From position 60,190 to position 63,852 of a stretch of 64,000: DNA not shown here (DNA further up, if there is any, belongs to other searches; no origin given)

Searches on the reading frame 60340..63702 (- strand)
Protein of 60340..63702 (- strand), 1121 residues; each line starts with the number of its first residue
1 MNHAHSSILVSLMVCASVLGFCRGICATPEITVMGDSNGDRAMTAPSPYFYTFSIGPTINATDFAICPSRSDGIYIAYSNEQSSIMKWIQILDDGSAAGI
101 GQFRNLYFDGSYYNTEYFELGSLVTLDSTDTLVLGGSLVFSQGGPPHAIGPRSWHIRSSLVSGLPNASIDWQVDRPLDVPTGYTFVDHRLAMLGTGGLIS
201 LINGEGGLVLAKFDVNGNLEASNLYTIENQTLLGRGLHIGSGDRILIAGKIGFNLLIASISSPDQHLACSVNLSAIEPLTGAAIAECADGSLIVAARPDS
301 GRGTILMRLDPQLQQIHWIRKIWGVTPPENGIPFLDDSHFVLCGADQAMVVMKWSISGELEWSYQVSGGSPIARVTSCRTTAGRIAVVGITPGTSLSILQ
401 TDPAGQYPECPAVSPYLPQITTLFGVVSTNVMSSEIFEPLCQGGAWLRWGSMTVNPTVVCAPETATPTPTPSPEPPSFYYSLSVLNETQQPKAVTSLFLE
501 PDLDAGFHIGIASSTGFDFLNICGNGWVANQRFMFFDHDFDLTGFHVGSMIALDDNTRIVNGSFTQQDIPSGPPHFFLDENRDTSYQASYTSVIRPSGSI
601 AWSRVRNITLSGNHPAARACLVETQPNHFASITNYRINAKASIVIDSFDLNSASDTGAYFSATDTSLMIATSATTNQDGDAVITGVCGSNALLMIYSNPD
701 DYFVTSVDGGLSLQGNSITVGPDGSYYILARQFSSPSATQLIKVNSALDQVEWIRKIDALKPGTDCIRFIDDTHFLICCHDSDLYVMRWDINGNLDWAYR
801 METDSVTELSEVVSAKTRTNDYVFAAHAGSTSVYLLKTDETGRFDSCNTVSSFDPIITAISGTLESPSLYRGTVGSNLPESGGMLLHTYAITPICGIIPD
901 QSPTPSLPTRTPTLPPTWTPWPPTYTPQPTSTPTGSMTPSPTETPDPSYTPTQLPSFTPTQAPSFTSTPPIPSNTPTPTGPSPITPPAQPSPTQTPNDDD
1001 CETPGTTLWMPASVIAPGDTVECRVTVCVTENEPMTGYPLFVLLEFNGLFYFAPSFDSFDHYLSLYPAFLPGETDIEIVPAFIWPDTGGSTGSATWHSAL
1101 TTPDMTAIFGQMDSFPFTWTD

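Call 49: search_protein_families(library=pfam, proteins=[window:60340-63702:-], max_evalue=0.01)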
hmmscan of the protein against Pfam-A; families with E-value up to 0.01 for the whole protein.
window:60340-63702:- (1121 aa): 1 family
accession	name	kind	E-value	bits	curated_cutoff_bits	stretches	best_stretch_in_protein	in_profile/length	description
PF13570.13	Beta-prop_ACSF4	-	0.00088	19.2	133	0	771-842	225-293/329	Beta-alanine-activating enzyme, beta-propeller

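Call 68: search_protein_families(library=ncbifam, proteins=[window:60340-63702:-], max_evalue=0.001)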
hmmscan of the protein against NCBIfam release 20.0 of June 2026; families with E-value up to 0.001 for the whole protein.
window:60340-63702:- (1121 aa): 0 families
